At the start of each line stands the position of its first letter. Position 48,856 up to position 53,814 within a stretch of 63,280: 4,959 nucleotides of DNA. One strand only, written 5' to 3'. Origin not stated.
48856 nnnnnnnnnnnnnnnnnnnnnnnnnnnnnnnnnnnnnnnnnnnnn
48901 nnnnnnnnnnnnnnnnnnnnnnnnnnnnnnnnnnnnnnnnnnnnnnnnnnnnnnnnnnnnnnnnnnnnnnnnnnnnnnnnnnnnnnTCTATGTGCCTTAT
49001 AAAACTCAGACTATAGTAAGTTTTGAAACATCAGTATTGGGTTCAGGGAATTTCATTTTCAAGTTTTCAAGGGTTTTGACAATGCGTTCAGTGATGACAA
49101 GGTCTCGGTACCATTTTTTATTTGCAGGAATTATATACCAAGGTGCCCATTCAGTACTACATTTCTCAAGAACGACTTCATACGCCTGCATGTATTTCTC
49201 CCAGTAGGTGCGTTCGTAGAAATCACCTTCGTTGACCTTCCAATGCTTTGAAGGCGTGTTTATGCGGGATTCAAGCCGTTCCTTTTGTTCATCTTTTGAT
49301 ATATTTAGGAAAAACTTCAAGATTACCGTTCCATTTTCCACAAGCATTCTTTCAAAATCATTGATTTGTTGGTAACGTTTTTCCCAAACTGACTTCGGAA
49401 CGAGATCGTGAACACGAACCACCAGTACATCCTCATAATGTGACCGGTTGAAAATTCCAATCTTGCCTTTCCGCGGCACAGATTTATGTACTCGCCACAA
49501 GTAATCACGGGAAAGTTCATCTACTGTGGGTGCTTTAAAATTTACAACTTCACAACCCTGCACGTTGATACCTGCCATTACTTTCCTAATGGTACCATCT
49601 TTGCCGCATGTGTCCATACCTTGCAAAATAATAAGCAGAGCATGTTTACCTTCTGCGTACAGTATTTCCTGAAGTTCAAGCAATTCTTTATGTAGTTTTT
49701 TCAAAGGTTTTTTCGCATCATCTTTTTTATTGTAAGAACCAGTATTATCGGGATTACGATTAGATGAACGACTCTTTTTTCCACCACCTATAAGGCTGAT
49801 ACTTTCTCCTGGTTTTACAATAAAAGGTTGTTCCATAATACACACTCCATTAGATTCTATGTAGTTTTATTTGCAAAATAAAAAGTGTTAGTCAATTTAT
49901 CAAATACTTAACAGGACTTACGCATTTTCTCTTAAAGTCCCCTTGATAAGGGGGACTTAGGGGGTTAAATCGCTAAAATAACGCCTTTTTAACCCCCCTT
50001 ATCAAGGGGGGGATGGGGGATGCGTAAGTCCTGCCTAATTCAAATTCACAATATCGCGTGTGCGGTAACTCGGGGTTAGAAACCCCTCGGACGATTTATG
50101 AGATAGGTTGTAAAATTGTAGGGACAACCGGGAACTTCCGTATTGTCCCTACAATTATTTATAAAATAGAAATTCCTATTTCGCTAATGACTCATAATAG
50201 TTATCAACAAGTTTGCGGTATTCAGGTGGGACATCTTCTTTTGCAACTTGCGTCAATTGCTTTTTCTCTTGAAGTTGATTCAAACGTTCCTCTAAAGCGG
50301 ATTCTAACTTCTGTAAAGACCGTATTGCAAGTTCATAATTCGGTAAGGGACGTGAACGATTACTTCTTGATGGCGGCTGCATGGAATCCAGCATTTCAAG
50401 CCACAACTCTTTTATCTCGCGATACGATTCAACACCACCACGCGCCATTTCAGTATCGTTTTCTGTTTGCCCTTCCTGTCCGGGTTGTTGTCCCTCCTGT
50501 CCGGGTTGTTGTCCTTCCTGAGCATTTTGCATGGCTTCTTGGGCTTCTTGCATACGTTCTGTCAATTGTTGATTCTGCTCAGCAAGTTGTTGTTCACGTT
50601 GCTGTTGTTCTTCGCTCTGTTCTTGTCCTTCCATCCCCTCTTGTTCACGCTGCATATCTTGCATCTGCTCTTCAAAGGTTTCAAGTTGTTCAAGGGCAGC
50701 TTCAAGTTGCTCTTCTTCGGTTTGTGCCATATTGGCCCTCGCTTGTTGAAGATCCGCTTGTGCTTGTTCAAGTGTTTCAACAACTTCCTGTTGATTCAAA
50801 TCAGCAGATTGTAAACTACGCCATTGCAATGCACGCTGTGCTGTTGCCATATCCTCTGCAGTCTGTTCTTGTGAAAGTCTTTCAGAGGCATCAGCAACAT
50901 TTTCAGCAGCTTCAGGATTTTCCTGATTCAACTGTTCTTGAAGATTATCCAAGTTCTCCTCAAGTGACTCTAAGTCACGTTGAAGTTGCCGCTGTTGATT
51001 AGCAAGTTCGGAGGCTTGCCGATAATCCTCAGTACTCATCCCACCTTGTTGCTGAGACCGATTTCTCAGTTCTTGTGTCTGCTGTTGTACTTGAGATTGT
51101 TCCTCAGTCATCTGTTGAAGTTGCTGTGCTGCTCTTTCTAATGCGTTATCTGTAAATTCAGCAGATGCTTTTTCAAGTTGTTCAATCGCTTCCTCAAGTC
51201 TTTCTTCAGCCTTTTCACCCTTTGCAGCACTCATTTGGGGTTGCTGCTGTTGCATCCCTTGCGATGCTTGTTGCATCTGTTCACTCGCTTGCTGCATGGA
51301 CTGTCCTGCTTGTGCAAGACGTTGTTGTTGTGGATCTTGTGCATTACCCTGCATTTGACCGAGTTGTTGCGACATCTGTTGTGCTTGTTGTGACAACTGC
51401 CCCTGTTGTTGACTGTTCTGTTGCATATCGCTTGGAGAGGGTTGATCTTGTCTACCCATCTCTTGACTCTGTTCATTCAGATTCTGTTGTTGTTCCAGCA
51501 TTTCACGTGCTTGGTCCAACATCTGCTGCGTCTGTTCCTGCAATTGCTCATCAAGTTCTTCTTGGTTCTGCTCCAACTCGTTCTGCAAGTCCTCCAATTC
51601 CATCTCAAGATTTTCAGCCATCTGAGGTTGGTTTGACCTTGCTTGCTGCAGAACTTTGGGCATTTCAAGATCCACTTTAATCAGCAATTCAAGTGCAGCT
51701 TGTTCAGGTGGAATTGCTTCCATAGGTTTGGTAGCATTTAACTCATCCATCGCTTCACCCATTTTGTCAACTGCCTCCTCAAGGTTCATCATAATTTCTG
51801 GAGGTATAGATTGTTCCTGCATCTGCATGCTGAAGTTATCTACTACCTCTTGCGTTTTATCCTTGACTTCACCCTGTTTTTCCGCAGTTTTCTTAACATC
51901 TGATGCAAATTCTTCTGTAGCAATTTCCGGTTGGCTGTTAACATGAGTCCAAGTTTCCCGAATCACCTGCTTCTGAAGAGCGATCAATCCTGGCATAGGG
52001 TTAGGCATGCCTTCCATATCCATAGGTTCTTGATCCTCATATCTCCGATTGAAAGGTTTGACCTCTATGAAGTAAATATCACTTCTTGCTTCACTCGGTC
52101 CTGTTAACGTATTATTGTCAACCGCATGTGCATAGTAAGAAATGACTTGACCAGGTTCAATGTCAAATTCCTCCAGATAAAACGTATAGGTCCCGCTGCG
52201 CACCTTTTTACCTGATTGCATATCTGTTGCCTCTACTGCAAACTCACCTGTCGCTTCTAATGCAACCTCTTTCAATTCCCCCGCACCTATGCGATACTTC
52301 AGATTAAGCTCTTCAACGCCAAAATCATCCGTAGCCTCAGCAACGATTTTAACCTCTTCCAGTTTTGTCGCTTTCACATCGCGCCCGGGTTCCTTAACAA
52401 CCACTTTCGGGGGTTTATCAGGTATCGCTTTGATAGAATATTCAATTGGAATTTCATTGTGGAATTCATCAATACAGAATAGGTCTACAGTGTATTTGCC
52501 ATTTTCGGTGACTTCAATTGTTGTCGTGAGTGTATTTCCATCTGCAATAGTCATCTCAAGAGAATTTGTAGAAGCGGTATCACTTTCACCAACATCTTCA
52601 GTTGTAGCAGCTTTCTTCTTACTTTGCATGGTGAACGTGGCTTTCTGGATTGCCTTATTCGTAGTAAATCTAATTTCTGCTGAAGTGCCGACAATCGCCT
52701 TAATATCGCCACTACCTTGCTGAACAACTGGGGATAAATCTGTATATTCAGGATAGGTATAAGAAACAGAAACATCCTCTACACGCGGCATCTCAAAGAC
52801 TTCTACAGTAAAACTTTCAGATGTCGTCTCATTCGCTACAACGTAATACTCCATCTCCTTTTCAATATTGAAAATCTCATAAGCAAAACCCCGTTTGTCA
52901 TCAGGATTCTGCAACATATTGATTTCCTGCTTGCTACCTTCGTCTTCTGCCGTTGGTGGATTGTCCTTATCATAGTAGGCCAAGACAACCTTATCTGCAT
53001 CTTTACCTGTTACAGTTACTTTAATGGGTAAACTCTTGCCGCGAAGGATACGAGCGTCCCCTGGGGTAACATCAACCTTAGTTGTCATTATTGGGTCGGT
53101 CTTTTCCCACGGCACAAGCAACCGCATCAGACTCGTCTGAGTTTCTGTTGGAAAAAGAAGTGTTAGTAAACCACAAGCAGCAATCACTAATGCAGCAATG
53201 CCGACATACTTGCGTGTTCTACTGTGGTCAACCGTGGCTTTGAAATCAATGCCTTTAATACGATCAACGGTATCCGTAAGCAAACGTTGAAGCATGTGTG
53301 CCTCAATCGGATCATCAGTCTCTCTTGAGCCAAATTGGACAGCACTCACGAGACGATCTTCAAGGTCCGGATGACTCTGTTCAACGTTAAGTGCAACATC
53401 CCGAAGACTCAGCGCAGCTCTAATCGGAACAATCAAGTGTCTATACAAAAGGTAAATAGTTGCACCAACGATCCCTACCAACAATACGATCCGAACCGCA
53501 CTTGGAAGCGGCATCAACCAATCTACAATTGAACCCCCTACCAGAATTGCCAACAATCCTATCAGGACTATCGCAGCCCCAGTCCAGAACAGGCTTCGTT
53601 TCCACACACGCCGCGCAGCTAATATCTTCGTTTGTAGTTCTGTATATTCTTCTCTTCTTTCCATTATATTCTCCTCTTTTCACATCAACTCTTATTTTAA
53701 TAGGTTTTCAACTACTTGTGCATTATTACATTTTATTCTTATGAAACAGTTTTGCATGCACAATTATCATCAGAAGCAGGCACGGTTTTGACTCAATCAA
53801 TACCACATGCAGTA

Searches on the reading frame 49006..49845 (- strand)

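Call 27: search_protein_families(library=pfam, proteins=[window:49006-49845:-], max_evalue=0.001)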
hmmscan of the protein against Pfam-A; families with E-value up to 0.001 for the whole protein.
window:49006-49845:- (279 aa): 1 family
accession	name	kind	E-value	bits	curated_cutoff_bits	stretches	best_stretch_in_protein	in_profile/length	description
PF03976.20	PPK2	-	4.4e-75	252.6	22.3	1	39-264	2-226/229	Polyphosphate kinase 2 (PPK2)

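Call 33: search_protein_families(library=padloc, proteins=[window:49006-49845:-], max_evalue=0.001)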
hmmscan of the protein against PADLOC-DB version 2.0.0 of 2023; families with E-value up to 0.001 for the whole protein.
window:49006-49845:- (279 aa): 0 families

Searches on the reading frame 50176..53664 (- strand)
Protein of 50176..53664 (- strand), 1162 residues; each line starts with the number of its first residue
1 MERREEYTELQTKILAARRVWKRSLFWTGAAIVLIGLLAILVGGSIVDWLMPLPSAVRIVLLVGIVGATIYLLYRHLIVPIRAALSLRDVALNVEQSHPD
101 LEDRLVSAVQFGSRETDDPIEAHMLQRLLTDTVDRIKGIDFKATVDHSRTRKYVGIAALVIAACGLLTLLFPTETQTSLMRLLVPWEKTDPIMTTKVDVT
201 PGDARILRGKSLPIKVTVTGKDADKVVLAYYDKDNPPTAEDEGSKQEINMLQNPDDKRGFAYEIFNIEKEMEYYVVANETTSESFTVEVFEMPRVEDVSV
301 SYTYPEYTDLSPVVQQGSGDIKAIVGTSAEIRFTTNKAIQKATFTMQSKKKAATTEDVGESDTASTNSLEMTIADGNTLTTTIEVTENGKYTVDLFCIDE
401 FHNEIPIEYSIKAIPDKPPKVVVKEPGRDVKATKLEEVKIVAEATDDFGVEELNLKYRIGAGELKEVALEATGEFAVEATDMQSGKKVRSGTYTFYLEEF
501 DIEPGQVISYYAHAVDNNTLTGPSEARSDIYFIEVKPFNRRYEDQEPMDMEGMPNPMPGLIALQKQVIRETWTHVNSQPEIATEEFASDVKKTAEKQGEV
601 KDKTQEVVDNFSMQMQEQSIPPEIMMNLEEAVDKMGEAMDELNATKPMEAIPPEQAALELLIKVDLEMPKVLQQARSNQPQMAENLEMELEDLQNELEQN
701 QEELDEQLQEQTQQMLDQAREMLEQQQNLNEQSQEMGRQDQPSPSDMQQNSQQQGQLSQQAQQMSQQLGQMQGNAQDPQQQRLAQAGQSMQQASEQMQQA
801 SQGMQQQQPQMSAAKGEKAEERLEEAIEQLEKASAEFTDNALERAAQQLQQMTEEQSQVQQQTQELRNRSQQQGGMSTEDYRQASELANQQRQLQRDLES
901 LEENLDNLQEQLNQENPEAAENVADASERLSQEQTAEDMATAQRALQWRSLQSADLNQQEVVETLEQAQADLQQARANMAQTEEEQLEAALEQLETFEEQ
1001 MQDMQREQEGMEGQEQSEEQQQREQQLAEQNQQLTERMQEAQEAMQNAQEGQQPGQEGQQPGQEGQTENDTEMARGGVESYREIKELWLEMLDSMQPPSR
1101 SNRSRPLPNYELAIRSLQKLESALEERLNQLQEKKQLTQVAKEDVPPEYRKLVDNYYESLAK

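Call 28: search_protein_families(library=pfam, proteins=[window:50176-53664:-], max_evalue=0.001)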
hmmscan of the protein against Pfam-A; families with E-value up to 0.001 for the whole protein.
window:50176-53664:- (1162 aa): 1 family
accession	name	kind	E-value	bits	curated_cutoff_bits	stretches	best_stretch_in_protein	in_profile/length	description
PF13779.11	DUF4175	-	2.3e-09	36.3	27.3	1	282-458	181-322/825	Domain of unknown function (DUF4175)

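Call 33: search_protein_families(library=padloc, proteins=[window:50176-53664:-], max_evalue=0.001)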
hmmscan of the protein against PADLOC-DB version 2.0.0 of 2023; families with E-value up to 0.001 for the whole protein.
window:50176-53664:- (1162 aa): 0 families
